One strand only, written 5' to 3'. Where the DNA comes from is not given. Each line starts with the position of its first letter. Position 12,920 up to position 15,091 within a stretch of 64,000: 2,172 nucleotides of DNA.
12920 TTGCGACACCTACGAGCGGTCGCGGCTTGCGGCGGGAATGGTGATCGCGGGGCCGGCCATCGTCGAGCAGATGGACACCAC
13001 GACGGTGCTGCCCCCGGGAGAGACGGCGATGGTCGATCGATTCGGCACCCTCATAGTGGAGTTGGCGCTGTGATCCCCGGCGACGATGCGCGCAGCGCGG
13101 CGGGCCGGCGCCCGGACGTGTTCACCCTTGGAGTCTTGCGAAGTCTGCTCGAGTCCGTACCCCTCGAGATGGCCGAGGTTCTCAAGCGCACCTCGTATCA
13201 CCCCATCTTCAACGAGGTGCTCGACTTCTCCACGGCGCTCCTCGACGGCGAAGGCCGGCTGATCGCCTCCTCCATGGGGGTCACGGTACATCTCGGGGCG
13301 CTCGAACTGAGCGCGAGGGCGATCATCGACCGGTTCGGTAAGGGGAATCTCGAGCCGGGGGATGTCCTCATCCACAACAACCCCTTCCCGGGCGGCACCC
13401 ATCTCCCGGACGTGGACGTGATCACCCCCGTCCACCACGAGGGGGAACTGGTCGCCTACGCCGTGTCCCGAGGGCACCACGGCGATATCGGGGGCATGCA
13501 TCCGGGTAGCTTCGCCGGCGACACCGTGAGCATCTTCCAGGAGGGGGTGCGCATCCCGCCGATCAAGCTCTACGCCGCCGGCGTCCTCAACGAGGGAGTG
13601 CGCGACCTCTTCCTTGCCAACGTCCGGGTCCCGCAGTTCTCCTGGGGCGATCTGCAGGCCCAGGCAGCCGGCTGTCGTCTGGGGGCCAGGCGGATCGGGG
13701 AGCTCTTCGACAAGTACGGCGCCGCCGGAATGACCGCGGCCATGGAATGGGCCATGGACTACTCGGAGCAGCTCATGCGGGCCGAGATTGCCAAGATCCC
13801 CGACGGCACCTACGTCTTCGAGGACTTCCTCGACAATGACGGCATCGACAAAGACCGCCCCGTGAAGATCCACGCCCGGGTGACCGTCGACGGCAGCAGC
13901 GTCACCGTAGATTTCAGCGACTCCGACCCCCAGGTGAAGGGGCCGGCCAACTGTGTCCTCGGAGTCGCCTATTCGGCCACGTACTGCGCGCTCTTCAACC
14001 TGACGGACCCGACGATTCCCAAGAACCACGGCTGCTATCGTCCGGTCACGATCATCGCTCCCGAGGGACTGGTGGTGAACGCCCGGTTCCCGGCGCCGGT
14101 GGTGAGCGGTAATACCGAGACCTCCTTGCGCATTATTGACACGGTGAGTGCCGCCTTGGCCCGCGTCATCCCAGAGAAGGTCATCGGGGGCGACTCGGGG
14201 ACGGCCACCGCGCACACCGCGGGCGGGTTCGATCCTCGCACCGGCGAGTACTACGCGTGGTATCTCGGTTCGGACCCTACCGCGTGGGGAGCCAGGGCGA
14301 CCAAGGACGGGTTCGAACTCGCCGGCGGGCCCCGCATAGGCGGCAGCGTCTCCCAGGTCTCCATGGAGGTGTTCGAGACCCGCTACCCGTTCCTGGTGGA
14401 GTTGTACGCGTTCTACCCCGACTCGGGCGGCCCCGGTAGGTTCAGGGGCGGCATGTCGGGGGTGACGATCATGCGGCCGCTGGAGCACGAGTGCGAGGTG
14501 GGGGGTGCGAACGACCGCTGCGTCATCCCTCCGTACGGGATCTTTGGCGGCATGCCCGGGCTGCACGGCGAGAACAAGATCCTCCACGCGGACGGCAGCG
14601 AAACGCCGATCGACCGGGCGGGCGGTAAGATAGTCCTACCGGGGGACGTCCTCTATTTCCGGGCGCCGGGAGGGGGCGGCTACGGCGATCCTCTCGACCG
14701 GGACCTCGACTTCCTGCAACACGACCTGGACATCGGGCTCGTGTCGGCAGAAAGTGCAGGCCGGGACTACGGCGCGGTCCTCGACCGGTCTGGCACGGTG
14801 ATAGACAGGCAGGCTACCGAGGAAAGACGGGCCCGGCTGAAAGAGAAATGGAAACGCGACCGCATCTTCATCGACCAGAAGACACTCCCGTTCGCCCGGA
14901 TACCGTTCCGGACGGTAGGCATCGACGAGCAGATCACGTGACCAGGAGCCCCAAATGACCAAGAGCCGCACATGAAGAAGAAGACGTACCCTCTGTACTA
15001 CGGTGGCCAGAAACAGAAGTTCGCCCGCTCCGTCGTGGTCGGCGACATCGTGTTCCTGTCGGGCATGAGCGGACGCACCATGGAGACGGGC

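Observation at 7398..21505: Unusual catabolic cluster: Rut-like helper enzymes, ATP-dependent hydantoinase/oxoprolinase pair, three-subunit molybdenum hydroxylase and isochorismatase-family amidohydrolase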

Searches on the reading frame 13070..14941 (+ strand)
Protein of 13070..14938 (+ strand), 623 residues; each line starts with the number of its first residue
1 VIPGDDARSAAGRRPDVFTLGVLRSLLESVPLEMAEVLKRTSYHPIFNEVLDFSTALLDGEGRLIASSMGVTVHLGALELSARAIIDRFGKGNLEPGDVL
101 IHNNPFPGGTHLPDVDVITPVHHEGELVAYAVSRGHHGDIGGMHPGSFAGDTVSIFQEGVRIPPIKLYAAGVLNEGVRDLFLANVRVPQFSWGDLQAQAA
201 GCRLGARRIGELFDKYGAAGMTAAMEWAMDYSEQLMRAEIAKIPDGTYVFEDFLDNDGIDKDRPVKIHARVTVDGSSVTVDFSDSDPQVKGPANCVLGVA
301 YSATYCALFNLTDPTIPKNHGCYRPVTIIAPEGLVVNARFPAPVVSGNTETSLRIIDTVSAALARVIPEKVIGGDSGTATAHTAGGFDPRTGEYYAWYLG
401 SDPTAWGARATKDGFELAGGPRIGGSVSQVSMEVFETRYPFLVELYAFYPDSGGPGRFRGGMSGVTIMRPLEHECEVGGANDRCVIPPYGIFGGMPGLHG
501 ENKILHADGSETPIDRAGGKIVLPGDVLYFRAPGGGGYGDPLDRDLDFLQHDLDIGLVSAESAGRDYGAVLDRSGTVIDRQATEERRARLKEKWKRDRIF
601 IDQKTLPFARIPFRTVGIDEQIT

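Call 4: search_protein_families(library=pfam, proteins=[window:13070-14938:+])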
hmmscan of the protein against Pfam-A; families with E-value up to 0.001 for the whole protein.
seq(623 aa): 1 family
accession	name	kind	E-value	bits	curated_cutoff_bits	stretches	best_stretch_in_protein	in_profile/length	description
PF02538.19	Hydantoinase_B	-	2e-170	568.1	26.8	1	16-541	1-519/519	Hydantoinase B/oxoprolinase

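Call 6: search_protein_families(library=ncbifam, proteins=[window:13073-14941:+], max_evalue=0.00001)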
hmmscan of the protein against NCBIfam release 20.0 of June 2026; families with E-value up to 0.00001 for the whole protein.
window:13073-14941:+ (622 aa): 2 families
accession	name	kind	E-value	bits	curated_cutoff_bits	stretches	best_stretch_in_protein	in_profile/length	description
NF050157.1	CapLactmsBetCapB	equivalog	8.6e-105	351.2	1000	1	15-587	2-576/577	caprolactamase subunit beta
NF042976.1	AcphenoCarb_ApcD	equivalog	4.1e-43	147.7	1500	2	54-466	68-486/685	acetophenone carboxylase subunit delta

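Call 11: find_homologous_proteins(query=window:13073-14941:+, max_evalue=1e-50)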
Query window:13073-14941:+ (622 aa): 2103 proteins with E <= 1e-50 among 8000 candidates; the best 120 are listed.
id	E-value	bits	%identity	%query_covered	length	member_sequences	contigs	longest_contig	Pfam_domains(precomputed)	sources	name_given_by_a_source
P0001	0.0e+0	1331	93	100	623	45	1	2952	PF02538.20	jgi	jgi:N-methylhydantoinase B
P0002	0.0e+0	1290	91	99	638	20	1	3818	PF02538.20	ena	-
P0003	0.0e+0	1238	88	98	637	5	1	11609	PF02538.20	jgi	jgi:N-methylhydantoinase B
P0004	0.0e+0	1231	87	99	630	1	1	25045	PF02538.20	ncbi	-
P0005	0.0e+0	1222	86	98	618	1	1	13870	PF02538.20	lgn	-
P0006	0.0e+0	1208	85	98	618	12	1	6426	PF02538.20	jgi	jgi:N-methylhydantoinase B/oxoprolinase/acetone carboxylase alpha subunit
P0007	0.0e+0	1179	81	98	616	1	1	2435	PF02538.20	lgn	-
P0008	0.0e+0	1172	82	98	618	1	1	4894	PF02538.20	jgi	jgi:N-methylhydantoinase B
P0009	0.0e+0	1170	81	98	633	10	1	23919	PF02538.20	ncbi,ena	-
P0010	0.0e+0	1169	80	98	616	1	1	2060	PF02538.20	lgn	-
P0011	0.0e+0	1127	77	99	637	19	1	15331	PF02538.20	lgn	-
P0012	0.0e+0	1090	76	98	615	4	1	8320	PF02538.20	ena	-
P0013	0.0e+0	1086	76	97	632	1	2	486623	PF02538.20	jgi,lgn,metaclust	metaclust:\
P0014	0.0e+0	1084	76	97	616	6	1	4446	PF02538.20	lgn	-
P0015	0.0e+0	1081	76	98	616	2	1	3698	PF02538.20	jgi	-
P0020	0.0e+0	1075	74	99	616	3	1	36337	PF02538.20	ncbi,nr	ncbi:MAG: hydantoinase B/oxoprolinase family protein [Deltaproteobacteria bacterium]|nr:hydantoinase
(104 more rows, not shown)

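Call 12: find_encoding_contigs(protein=P0004, flank=10000, max_places=2)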
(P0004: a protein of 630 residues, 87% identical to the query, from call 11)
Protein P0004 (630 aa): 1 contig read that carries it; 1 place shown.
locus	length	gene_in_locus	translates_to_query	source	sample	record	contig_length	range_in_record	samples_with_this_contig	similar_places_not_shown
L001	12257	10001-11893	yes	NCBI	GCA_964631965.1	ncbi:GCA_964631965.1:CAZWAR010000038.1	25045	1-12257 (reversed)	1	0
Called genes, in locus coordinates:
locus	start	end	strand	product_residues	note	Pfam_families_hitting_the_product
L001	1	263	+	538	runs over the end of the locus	PF13520:AA_permease_2, PF00324:AA_permease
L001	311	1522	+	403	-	PF03435:Sacchrp_dh_NADP, PF16653:Sacchrp_dh_C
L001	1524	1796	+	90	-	-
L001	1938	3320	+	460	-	PF00202:Aminotran_3, PF00155:Aminotran_1_2 (weak)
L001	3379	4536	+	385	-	PF01757:Acyl_transf_3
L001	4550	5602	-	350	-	PF00795:CN_hydrolase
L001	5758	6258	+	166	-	PF00881:Nitroreductase, PF14512:TM1586_NiRdase (faint), PF00881:Nitroreductase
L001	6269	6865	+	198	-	PF01613:Flavin_Reduct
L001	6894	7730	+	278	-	PF12690:BsuPI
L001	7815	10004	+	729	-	PF05378:Hydant_A_N, PF01968:Hydantoinase_A, PF19278:Hydant_A_C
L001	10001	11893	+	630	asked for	PF02538:Hydantoinase_B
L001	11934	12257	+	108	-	?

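Call 13: find_encoding_contigs(protein=P0013, flank=10000, max_places=2)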
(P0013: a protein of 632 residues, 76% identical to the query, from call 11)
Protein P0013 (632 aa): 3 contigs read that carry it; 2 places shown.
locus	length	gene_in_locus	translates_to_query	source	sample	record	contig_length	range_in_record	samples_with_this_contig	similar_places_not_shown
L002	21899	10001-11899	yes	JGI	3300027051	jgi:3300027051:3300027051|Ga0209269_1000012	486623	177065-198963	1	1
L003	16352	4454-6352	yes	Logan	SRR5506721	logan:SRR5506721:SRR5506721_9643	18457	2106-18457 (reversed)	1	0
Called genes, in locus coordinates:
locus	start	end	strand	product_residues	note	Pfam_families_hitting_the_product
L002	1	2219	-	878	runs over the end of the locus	PF21423:AhtL-like_1st (weak), PF00384:Molybdopterin, PF01568:Molydop_binding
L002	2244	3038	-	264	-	PF09339:HTH_IclR, PF01614:IclR_C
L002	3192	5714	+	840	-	PF21423:AhtL-like_1st, PF00384:Molybdopterin, PF01568:Molydop_binding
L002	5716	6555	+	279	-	PF00037:Fer4 (faint), PF12838:Fer4_7 (faint), PF13187:Fer4_9 (faint), PF13247:Fer4_11, PF13620:CarboxypepD_reg, PF13715:CarbopepD_reg_2 (weak)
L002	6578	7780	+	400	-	PF00108:Thiolase_N, PF00109:ketoacyl-synt, PF02803:Thiolase_C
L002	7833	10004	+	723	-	PF05378:Hydant_A_N, PF01968:Hydantoinase_A, PF19278:Hydant_A_C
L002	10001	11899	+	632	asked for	PF02538:Hydantoinase_B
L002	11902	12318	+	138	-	PF01042:Ribonuc_L-PSP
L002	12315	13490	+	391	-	PF08442:ATP-grasp_2, PF13549:ATP-grasp_5, PF24948:Citrate_synth_N, PF00549:Ligase_CoA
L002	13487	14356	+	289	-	PF02629:CoA_binding, PF13380:CoA_binding_2 (faint), PF13607:Succ_CoA_lig, PF00549:Ligase_CoA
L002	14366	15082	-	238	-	PF03483:B3_4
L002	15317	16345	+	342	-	PF02800:Gp_dh_C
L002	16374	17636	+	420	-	PF00162:PGK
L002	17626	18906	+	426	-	PF09861:Lar_N, PF21113:LarA_C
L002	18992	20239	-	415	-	PF16257:UxaE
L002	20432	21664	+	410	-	PF00583:Acetyltransf_1 (faint), PF13527:Acetyltransf_9, PF17668:Acetyltransf_17, PF13530:SCP2_2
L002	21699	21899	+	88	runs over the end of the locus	PF14451:Ub-Mut7C (weak)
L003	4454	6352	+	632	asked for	PF02538:Hydantoinase_B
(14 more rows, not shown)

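Call 14: find_encoding_contigs(protein=P0020, flank=10000, max_places=2)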
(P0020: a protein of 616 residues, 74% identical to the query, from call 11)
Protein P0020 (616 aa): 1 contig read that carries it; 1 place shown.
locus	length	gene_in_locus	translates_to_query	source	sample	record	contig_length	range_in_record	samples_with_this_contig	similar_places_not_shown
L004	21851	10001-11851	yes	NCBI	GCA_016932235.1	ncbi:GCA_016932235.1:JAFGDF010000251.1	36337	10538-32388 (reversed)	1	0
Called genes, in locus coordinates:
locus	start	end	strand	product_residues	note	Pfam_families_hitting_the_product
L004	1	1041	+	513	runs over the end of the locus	PF01590:GAF (weak), PF00158:Sigma54_activat, PF14532:Sigma54_activ_2, PF00004:AAA (weak), PF07724:AAA_2 (weak), PF07728:AAA_5, PF25601:AAA_lid_14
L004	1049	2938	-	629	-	PF04290:DctQ, PF06808:DctM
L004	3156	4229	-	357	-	PF03480:DctP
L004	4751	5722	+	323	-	PF00701:DHDPS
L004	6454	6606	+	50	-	-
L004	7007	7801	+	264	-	PF01026:TatD_DNase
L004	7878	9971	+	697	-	PF05378:Hydant_A_N, PF01968:Hydantoinase_A, PF19278:Hydant_A_C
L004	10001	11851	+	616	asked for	PF02538:Hydantoinase_B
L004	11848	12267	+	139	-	PF01042:Ribonuc_L-PSP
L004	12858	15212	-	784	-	PF04471:Mrr_cat (weak), PF20720:nSTAND3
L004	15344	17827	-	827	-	PF02463:SMC_N (weak), PF13166:AAA_13 (faint), PF13175:AAA_15 (faint), PF13476:AAA_23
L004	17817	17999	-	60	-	-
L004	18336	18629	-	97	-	PF00216:Bac_DNA_binding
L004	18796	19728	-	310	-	-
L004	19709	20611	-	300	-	PF02195:ParB_N, PF17762:HTH_ParB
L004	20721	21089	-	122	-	PF04343:DUF488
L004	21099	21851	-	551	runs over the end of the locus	PF02195:ParB_N, PF17762:HTH_ParB (weak)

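Call 15: find_encoding_contigs(protein=P0009, flank=10000, max_places=2)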
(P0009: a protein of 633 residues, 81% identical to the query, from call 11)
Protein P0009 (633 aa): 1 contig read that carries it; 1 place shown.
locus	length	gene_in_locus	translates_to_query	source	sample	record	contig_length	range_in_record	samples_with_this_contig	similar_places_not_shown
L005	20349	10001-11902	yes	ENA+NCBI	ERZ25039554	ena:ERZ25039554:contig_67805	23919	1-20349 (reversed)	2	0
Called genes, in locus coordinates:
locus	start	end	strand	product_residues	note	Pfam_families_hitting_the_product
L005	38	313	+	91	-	-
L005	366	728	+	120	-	PF04122:CW_binding_2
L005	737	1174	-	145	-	-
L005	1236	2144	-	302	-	PF00072:Response_reg, PF00990:GGDEF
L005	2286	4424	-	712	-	PF00512:HisKA, PF02518:HATPase_c, PF00072:Response_reg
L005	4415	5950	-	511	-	PF02743:dCache_1 (weak), PF00989:PAS, PF13188:PAS_8 (weak), PF08448:PAS_4 (weak), PF13426:PAS_9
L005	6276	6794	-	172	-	PF00578:AhpC-TSA (weak)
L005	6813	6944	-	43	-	-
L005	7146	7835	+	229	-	PF14512:TM1586_NiRdase (faint), PF00881:Nitroreductase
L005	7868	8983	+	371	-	PF05378:Hydant_A_N, PF01968:Hydantoinase_A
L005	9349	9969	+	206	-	-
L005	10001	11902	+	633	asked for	PF02538:Hydantoinase_B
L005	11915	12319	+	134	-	PF01042:Ribonuc_L-PSP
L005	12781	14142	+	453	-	PF03450:CO_deh_flav_C, PF00111:Fer2, PF01799:Fer2_2, PF01315:Ald_Xan_dh_C (weak)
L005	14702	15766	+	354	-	PF02738:MoCoBD_1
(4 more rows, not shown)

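Call 16: find_encoding_contigs(protein=P0005, flank=10000, max_places=2)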
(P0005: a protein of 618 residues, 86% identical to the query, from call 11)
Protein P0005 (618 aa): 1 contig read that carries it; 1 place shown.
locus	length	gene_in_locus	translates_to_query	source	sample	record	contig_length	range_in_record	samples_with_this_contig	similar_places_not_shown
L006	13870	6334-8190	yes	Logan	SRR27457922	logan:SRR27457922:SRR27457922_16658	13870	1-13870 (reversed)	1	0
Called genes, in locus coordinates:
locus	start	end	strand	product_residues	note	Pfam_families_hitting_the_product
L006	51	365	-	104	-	-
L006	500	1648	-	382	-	-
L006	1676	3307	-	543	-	PF00389:2-Hacid_dh, PF02826:2-Hacid_dh_C, PF19304:PGDH_inter, PF01842:ACT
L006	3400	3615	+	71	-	-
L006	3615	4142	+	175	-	PF05175:MTS (weak), PF13489:Methyltransf_23 (weak), PF13847:Methyltransf_31, PF03848:TehB (weak), PF08241:Methyltransf_11, PF08242:Methyltransf_12, PF13649:Methyltransf_25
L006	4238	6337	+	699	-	PF05378:Hydant_A_N, PF01968:Hydantoinase_A, PF19278:Hydant_A_C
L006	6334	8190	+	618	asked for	PF02538:Hydantoinase_B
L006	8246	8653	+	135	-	PF01042:Ribonuc_L-PSP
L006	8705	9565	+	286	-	PF00753:Lactamase_B (weak)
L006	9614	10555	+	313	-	PF00941:FAD_binding_5, PF03450:CO_deh_flav_C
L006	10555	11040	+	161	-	PF00111:Fer2, PF13085:Fer2_3 (faint), PF01799:Fer2_2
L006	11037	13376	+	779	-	PF01315:Ald_Xan_dh_C, PF02738:MoCoBD_1, PF20256:MoCoBD_2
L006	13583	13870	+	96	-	?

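Call 17: find_encoding_contigs(protein=P0003, flank=10000, max_places=2)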
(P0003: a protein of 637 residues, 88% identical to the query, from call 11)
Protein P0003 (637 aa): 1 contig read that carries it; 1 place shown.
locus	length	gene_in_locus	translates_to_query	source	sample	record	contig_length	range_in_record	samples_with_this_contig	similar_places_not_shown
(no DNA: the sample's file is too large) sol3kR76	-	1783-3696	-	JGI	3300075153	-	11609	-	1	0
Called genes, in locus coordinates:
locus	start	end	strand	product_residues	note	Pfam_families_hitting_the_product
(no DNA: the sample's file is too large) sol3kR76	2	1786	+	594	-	?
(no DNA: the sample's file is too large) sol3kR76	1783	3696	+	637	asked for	PF02538:Hydantoinase_B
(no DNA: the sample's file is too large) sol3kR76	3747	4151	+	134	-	PF01042:Ribonuc_L-PSP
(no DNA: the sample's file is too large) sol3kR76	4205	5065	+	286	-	PF00753:Lactamase_B (weak)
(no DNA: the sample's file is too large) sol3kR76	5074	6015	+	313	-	-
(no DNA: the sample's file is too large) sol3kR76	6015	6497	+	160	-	PF13085:Fer2_3 (weak), PF00111:Fer2, PF01799:Fer2_2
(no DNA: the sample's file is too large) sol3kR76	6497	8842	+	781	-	PF01315:Ald_Xan_dh_C, PF02738:MoCoBD_1, PF20256:MoCoBD_2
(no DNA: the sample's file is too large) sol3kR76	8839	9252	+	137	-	-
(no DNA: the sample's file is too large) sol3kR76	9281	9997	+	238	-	PF00857:Isochorismatase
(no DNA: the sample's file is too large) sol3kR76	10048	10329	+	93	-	PF18905:DUF5661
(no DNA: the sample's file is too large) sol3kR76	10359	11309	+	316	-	PF01116:F_bP_aldolase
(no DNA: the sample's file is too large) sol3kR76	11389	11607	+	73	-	?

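Call 20: search_solved_structures(query=window:13073-14941:+, max_evalue=1e-10)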
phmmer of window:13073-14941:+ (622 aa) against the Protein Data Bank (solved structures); distinct sequences matched with E-value up to 1e-10: 5.
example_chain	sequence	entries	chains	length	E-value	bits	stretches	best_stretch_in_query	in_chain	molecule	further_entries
6yra_B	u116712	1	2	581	3.8e-89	303.2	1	15-587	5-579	Hydantoinase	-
7hk5_A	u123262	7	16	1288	7.8e-86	292.3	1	19-586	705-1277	N-methylhydantoinase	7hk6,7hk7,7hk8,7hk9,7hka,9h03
5l9w_A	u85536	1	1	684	1.4e-36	129.6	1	51-493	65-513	Acetophenone carboxylase delta subunit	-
5m45_A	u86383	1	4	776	1.2e-19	73.6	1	22-254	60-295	Acetone carboxylase alpha subunit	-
5svb_A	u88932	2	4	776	4.4e-19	71.8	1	22-254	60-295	Acetone carboxylase alpha subunit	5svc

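Call 50: find_related_loci(query=A2, collection=metagenome_contigs, flank=10000)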
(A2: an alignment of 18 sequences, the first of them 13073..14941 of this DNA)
Query A2 (622 aa) in metagenome_contigs; peptide patterns used: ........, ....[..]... (x = any residue, [..] = any of these).
116 stretches matched a pattern; 38 encode a relative of the query (tblastn E <= 1e-3); 38 distinct loci.
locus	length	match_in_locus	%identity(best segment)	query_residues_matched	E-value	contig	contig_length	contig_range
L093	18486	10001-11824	94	15-622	0e+0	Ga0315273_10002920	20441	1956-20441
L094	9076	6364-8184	86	15-621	0e+0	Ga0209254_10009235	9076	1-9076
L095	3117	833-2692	78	6-621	0e+0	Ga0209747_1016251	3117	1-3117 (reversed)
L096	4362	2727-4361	88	13-557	0e+0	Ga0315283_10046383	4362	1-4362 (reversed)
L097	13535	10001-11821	75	15-621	0e+0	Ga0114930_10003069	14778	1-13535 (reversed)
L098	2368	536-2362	74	13-621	0e+0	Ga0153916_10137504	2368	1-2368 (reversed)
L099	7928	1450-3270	75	15-621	0e+0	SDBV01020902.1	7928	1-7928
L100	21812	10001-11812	76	15-618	0e+0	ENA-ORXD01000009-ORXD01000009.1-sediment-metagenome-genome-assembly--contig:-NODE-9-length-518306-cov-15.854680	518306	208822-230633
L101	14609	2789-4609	73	15-621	0e+0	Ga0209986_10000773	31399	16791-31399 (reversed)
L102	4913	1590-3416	74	12-620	0e+0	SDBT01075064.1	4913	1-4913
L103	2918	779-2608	73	12-621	0e+0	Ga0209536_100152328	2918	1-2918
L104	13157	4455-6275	72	15-621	0e+0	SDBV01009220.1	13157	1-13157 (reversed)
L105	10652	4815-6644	73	12-621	0e+0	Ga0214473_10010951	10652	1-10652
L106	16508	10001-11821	73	15-621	0e+0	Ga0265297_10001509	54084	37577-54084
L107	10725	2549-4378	72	12-621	0e+0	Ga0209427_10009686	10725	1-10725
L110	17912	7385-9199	71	15-619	0e+0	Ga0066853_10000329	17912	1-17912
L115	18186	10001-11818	64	15-621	0e+0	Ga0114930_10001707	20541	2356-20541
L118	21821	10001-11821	81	15-621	0e+0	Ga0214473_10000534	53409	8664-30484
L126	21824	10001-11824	85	15-622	0e+0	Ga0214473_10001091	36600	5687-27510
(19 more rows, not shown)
